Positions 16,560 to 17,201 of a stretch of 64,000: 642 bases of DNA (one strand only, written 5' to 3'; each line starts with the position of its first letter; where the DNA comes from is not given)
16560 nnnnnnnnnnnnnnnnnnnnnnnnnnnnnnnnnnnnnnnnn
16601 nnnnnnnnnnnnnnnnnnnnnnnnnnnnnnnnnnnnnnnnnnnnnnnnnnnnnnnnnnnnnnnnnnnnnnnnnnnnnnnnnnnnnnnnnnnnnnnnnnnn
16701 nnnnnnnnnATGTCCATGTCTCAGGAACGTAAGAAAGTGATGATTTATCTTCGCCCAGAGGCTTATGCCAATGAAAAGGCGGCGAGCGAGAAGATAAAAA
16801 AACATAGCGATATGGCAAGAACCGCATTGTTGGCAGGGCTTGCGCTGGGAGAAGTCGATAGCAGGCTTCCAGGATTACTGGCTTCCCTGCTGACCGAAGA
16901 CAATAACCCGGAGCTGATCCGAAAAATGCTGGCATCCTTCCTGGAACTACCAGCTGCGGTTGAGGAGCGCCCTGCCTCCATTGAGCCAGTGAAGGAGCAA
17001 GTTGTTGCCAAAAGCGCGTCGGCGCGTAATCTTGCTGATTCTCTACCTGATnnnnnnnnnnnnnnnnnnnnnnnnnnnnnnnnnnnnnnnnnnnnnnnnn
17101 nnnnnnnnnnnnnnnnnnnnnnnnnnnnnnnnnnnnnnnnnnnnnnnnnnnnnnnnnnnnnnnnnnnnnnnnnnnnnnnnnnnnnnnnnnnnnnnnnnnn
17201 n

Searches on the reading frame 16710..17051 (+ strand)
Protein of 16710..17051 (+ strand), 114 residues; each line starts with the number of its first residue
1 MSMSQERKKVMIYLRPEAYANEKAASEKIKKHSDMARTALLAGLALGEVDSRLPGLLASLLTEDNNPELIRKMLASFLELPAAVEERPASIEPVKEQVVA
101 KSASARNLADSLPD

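Call 6: search_protein_families(library=pfam, proteins=[window:16710-17051:+], max_evalue=0.1)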
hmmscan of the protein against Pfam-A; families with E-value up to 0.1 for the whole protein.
window:16710-17051:+ (114 aa): 1 family
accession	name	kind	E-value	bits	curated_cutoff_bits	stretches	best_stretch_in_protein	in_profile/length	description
PF10784.15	Plasmid_stab_B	-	3.5e-11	43.2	25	1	8-65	1-63/72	Plasmid stability protein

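Call 7: search_protein_families(library=ncbifam, proteins=[window:16710-17051:+], max_evalue=0.1)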
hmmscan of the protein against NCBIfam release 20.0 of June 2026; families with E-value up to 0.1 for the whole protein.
window:16710-17051:+ (114 aa): 0 families

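Call 8: search_protein_families(library=phrogs, proteins=[window:16710-17051:+], max_evalue=0.01)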
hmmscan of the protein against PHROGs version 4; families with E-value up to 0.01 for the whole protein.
window:16710-17051:+ (114 aa): 1 family
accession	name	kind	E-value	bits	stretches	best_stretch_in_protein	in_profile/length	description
phrog_8671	-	DNA, RNA and nucleotide metabolism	1.7e-60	203.5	1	1-114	1-122/122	partition protein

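Call 29: search_solved_structures(query=window:16710-17051:+, max_evalue=10, show_alignments=2)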
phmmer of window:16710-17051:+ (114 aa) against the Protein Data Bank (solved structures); distinct sequences matched with E-value up to 10: 1.
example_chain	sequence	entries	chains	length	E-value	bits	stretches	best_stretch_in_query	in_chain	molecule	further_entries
2jd3_A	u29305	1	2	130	1.1e-06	32.2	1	4-76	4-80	STBB PROTEIN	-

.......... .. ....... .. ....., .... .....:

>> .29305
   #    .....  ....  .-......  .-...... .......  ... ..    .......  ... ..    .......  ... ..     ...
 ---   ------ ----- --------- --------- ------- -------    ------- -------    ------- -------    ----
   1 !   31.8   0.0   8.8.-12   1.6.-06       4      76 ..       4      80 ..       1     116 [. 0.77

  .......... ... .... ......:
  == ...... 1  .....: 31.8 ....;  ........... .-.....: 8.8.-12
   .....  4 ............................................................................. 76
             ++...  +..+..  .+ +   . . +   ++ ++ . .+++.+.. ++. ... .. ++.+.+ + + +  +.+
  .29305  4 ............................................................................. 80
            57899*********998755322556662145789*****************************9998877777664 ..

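Call 70: search_dna_similar(query=window:16716-17051:+, collection=plasmids, mode=protein, rows=spread, max_rows=40, max_evalue=0.001)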
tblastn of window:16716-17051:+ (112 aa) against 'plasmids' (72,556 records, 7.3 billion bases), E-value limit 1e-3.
Records with a match: 196; places in all: 197; records where one place covers at least 80% of the query: 194.
Best place of each record, by identity: >=99% 91; 95-99% 10; 90-95% 5; 80-90% 6; 60-80% 1; <60% 83.
By first word of the organism name: Escherichia 107; Providencia 27; Proteus 26; Salmonella 17; Shigella 6; Enterobacter 5; Klebsiella 2; Morganella 2; Moellerella 2; Vibrio 1; and 1 more.
By predicted mobility (MOB-suite, as given by PLSDB): non-mobilizable 133; conjugative 63.
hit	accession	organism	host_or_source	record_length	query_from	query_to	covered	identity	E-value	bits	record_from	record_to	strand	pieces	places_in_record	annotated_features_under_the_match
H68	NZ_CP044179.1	Salmonella enterica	-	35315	1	112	100%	100.0%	2e-58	200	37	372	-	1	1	plasmid partitioning/stability family protein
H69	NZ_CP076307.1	Escherichia coli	Homo sapiens,urine, catheter urine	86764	1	112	100%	100.0%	2e-58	200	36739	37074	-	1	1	plasmid partitioning/stability family protein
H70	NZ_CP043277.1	Escherichia coli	Homo sapiens,Pure Culture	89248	1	112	100%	100.0%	2e-58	200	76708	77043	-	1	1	plasmid partitioning/stability family protein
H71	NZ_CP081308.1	Escherichia coli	Homo sapiens,urine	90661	1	112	100%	100.0%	2e-58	200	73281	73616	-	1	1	plasmid partitioning/stability family protein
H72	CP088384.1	Escherichia coli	Homo sapiens,blood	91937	1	112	100%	100.0%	2e-58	200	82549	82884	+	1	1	plasmid partitioning/stability family protein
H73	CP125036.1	Escherichia coli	Fecal sludge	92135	1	112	100%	100.0%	2e-58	200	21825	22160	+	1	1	plasmid partitioning/stability family protein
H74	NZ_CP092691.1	Salmonella enterica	Cookware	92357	1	112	100%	100.0%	2e-58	200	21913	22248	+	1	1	plasmid partitioning/stability family protein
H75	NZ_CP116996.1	Escherichia coli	Homo sapiens,stool sample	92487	1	112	100%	100.0%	2e-58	200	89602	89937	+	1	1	plasmid partitioning/stability family protein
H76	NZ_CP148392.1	Escherichia coli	Homo sapiens,single cell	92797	1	112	100%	100.0%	2e-58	200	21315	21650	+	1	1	plasmid partitioning/stability family protein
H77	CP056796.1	Escherichia coli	culture,Freshwater sample from upstream ...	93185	1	112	100%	100.0%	2e-58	200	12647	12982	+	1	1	plasmid stabilization protein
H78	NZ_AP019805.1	Escherichia coli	Homo sapiens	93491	1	112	100%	100.0%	2e-58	200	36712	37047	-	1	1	plasmid partitioning/stability family protein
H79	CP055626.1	Escherichia coli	culture,Pooled pig faecal samples ...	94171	1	112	100%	100.0%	2e-58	200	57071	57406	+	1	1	plasmid stabilization protein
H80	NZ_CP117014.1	Escherichia coli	Homo sapiens,stool sample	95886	1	112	100%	100.0%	2e-58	200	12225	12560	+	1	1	plasmid partitioning/stability family protein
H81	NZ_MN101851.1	Escherichia coli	Homo sapiens,feces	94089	1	112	100%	99.1%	4e-58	199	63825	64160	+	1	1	plasmid partitioning/stability family protein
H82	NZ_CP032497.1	Salmonella enterica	Beef,retail meat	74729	1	112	100%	99.1%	8e-58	198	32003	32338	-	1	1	plasmid partitioning/stability family protein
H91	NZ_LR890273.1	Escherichia coli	Homo sapiens,blood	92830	1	112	100%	57.9%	6e-26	107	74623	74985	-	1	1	plasmid partitioning/stability family protein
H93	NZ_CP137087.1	Proteus mirabilis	Homo sapiens,excrement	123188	1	112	100%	42.9%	9e-13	70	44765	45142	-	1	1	plasmid partitioning/stability family protein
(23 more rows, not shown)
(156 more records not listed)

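Call 90: get_annotated_region(hit=H91, flank=2500)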
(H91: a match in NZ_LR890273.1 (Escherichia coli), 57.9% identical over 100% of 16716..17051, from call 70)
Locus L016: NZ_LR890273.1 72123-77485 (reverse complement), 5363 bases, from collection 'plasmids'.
description: Escherichia coli strain MINF_7C isolate MINF_7C plasmid 4, complete sequence
organism: Escherichia coli (NCBI taxid 562)
taxonomy: Bacteria; Pseudomonadota; Gammaproteobacteria; Enterobacterales; Enterobacteriaceae; Escherichia; Escherichia coli
host: -; source: Homo sapiens,blood; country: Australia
typing (MOB-suite, as given by PLSDB): non-mobilizable; replicon rep_cluster_1704
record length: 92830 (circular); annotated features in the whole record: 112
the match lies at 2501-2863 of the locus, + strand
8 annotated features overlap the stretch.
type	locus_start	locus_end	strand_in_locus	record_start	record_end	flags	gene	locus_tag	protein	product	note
CDS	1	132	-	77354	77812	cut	-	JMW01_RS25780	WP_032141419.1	hypothetical protein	-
CDS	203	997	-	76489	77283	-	-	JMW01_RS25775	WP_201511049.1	hypothetical protein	-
CDS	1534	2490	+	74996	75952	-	parM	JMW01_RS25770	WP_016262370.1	plasmid segregation protein ParM domain-containing protein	-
CDS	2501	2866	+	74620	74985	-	-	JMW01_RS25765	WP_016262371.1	plasmid partitioning/stability family protein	-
CDS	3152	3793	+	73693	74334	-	-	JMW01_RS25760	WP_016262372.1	AAA family ATPase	-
CDS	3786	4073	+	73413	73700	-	-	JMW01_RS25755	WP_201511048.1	hypothetical protein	-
CDS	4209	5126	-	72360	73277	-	-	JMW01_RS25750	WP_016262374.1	Dam family site-specific DNA-(adenine-N6)-methyltransferase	GO:0006306 - DNA methylation [Evidence IEA]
CDS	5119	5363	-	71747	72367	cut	-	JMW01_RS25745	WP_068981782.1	hypothetical protein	-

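Call 91: get_annotated_region(hit=H93, flank=2500)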
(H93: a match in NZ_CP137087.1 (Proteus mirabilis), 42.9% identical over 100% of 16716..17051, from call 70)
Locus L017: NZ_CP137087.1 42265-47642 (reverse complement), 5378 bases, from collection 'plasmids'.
description: Proteus mirabilis strain PM14 plasmid pPM14-NDM_123k, complete sequence
organism: Proteus mirabilis (NCBI taxid 584)
taxonomy: Bacteria; Pseudomonadota; Gammaproteobacteria; Enterobacterales; Morganellaceae; Proteus; Proteus mirabilis
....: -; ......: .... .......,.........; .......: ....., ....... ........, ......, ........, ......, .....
typing (MOB-suite, as given by PLSDB): conjugative; relaxase MOBH; mating-pair formation MPF_F
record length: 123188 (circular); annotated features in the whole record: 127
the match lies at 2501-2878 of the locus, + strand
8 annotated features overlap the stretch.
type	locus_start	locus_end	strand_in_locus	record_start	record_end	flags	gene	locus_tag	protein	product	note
CDS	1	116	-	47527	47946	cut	-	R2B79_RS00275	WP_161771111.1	hypothetical protein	-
CDS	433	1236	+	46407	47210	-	-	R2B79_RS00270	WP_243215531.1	DUF4942 domain-containing protein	-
CDS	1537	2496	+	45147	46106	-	parM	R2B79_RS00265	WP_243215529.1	plasmid segregation protein ParM domain-containing protein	-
CDS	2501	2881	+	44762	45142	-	-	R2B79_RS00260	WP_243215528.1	plasmid partitioning/stability family protein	-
CDS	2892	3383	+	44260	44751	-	-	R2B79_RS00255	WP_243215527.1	hypothetical protein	-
CDS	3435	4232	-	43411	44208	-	-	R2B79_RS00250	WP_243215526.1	hypothetical protein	-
CDS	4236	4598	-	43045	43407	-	-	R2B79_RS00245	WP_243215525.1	hypothetical protein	-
CDS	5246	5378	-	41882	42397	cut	-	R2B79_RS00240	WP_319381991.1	hypothetical protein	-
